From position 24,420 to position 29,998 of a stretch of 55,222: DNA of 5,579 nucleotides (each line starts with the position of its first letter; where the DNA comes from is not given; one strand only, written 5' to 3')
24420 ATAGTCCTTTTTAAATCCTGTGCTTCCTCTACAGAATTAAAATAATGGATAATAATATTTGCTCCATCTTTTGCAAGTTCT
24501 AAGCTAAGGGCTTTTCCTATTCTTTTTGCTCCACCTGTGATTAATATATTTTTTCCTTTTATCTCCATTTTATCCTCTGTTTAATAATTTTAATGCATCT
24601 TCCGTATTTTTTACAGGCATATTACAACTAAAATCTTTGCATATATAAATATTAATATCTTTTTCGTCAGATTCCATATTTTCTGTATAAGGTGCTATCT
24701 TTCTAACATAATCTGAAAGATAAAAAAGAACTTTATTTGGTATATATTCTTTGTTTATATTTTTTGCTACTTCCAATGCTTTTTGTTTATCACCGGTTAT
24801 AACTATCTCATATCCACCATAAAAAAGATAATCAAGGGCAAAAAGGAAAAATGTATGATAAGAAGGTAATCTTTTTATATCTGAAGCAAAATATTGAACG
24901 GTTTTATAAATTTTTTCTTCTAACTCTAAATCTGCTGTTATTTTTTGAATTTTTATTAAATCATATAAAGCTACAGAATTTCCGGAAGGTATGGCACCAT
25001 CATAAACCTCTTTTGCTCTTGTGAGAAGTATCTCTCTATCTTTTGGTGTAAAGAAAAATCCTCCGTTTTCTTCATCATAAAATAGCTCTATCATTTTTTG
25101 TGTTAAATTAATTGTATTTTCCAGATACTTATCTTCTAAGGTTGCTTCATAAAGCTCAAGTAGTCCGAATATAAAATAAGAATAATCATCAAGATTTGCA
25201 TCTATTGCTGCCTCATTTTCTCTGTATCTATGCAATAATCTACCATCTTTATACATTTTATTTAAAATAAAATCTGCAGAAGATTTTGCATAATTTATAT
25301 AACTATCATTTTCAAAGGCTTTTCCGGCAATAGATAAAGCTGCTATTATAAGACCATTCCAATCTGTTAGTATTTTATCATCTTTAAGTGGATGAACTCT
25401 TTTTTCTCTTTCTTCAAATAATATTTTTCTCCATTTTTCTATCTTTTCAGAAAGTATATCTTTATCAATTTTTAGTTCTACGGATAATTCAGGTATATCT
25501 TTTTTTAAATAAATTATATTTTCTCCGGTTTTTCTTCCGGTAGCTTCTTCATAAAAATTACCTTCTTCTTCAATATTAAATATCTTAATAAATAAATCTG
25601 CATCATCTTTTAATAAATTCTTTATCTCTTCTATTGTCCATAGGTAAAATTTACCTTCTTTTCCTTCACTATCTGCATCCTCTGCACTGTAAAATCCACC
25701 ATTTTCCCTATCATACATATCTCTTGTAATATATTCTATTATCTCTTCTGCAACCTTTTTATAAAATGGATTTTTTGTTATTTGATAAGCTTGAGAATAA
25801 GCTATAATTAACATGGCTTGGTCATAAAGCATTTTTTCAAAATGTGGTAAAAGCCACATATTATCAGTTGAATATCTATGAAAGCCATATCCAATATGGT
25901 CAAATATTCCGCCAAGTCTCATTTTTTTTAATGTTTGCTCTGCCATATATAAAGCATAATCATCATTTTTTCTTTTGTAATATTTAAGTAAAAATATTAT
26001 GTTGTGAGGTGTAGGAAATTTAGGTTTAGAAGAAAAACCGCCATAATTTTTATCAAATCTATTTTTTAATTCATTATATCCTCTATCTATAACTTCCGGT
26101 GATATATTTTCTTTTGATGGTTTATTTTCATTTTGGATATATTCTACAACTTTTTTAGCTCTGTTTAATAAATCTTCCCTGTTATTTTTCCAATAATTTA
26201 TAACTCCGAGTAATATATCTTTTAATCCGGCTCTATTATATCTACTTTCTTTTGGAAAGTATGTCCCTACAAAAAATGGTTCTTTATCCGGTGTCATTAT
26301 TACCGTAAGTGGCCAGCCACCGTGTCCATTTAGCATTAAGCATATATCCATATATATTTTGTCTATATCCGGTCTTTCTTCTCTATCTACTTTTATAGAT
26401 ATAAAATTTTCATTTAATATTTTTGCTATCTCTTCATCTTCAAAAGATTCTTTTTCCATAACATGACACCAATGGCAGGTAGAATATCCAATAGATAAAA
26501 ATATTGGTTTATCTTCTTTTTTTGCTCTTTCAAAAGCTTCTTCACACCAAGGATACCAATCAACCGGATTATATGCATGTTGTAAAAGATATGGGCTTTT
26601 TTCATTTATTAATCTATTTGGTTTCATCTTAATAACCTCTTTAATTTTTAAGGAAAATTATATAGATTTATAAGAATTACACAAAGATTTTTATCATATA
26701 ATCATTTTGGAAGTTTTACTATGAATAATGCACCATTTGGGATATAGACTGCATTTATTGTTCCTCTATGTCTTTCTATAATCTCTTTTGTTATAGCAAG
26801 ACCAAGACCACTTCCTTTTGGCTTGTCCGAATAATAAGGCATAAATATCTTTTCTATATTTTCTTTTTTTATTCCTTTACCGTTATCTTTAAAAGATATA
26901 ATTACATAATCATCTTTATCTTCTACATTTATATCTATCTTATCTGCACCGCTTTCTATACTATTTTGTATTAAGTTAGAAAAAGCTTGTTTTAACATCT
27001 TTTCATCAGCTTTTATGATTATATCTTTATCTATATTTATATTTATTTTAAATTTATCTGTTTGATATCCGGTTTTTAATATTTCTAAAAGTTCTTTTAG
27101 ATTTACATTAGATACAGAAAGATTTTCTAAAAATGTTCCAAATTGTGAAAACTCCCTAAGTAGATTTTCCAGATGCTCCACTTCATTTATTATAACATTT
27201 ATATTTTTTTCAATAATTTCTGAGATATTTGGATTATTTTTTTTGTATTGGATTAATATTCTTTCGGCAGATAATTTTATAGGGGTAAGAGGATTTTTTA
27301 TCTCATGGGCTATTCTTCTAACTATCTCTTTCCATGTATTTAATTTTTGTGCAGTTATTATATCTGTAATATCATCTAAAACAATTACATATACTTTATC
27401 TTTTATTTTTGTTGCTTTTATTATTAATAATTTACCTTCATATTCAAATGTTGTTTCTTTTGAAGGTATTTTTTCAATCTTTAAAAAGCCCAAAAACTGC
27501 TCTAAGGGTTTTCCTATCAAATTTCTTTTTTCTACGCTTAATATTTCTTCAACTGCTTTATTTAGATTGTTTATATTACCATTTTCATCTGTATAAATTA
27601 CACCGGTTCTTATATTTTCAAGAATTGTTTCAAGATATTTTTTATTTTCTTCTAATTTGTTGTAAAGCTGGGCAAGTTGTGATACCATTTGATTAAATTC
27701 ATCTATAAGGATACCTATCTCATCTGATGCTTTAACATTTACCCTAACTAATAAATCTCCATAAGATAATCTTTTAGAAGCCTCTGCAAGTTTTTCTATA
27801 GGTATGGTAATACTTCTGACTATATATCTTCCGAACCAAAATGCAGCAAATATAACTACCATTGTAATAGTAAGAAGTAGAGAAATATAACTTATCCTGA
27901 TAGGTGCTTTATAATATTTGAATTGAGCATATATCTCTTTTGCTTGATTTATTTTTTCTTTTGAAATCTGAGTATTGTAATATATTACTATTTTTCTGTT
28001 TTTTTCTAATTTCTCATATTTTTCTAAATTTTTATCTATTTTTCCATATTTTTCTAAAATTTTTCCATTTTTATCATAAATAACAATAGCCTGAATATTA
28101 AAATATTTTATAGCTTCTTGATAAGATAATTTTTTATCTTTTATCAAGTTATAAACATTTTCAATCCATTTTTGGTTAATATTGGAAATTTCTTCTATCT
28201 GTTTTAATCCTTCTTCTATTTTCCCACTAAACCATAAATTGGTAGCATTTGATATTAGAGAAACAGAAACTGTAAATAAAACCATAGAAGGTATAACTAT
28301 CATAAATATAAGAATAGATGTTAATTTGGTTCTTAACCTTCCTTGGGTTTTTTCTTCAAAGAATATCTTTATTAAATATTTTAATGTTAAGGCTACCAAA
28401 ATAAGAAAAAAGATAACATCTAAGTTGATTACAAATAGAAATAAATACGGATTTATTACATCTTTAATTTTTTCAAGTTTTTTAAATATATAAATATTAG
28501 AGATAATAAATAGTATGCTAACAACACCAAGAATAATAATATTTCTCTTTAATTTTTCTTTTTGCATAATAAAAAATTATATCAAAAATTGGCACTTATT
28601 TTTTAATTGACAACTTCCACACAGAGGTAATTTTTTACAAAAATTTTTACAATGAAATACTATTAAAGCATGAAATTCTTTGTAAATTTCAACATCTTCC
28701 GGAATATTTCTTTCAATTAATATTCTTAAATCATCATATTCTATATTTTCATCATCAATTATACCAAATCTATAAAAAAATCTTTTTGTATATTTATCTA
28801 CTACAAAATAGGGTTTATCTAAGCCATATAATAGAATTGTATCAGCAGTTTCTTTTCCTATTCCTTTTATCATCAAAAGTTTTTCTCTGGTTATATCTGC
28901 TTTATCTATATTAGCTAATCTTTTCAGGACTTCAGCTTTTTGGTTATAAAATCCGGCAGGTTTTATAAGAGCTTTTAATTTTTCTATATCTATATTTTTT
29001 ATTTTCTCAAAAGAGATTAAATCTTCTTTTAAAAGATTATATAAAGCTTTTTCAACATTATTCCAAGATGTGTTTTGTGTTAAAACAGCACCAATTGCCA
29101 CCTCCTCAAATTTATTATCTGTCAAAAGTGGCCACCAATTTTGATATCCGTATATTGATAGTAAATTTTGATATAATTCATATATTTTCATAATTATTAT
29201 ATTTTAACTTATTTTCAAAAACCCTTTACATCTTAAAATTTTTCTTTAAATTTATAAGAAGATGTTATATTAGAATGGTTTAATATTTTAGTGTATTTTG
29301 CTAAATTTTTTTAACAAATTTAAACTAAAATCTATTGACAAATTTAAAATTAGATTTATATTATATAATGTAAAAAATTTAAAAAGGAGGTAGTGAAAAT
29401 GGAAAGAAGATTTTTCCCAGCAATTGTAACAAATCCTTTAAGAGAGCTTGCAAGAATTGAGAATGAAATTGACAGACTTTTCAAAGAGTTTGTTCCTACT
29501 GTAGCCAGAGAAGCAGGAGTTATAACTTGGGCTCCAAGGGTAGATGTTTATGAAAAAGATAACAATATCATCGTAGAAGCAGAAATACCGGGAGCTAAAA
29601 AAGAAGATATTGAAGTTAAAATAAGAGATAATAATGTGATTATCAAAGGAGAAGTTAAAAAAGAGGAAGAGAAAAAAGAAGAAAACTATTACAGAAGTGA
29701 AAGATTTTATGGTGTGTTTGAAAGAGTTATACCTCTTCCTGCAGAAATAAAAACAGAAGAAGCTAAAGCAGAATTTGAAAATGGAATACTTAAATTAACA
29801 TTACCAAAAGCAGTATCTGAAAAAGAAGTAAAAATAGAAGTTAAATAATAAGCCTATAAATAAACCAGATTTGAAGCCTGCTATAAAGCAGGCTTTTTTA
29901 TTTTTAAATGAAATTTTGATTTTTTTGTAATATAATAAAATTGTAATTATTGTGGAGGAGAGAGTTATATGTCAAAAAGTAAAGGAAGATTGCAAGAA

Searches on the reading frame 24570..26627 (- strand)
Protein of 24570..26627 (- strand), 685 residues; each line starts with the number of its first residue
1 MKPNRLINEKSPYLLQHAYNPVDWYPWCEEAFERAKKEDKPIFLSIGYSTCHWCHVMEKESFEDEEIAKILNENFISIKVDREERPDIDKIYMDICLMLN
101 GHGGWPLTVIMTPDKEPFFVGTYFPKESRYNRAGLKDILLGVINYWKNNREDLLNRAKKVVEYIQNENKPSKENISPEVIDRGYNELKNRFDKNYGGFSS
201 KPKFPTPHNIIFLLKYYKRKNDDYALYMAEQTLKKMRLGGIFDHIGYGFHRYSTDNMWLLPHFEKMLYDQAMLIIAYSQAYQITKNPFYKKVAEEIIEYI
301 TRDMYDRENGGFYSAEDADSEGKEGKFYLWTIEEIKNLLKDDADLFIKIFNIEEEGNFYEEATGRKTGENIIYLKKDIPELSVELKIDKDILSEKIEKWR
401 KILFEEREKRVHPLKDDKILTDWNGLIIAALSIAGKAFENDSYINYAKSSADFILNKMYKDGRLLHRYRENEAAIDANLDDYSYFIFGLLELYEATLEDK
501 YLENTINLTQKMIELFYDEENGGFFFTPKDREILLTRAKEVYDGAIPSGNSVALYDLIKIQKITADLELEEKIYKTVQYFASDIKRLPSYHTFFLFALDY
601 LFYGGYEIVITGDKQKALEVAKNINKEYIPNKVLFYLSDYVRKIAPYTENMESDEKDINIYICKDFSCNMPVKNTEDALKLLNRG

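Call 53: search_protein_families(library=pfam, proteins=[window:24570-26627:-], max_evalue=0.0001)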
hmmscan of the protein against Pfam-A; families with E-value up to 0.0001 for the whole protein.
window:24570-26627:- (685 aa): 5 families
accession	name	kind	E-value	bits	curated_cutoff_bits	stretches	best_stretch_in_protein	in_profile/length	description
PF03190.21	Thioredox_DsbH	-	1.4e-79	266.1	27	1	4-164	2-162/163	Protein of unknown function, DUF255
PF13899.12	Thioredoxin_7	-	4.4e-13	49.6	27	1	23-112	1-82/83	Thioredoxin-like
PF07470.19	Glyco_hydro_88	-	1.8e-08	34.2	26.6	0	217-321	87-184/352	Glycosyl Hydrolase Family 88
PF06917.19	Pectate_lyase_2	-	8.3e-05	21.9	26.6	0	478-531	402-451/491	Periplasmic pectate lyase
PF13098.12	Thioredoxin_2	-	9.2e-05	23.2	27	0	35-86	1-54/104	Thioredoxin-like domain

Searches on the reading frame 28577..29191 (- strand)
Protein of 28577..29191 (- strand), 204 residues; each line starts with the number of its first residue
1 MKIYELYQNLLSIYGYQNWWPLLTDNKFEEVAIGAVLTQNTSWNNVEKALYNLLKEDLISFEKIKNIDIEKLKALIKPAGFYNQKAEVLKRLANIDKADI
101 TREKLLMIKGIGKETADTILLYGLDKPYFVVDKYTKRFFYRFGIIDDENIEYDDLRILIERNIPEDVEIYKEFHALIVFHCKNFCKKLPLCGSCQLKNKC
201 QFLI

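Call 52: search_protein_families(library=pfam, proteins=[window:28577-29191:-], max_evalue=0.0001)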
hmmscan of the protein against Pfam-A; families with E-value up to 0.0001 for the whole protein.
window:28577-29191:- (204 aa): 1 family
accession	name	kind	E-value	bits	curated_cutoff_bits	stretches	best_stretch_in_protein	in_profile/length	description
PF00730.31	HhH-GPD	-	1.2e-17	64.6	26.2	1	33-152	1-95/108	HhH-GPD superfamily base excision DNA repair protein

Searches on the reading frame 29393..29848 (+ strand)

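Call 52: search_protein_families(library=pfam, proteins=[window:29393-29848:+], max_evalue=0.0001)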
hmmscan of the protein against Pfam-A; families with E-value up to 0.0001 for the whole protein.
window:29393-29848:+ (151 aa): 3 families
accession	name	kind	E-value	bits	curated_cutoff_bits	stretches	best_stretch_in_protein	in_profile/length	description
PF00011.27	HSP20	-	6e-22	78.1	20.8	1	52-150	2-101/102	Hsp20/alpha crystallin family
PF17886.7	ArsA_HSP20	-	3.8e-08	33.2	22.5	1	56-135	1-61/63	HSP20-like domain found in ArsA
PF04969.22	CS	-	3.4e-05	25.2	21.3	1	48-139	1-78/78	CS domain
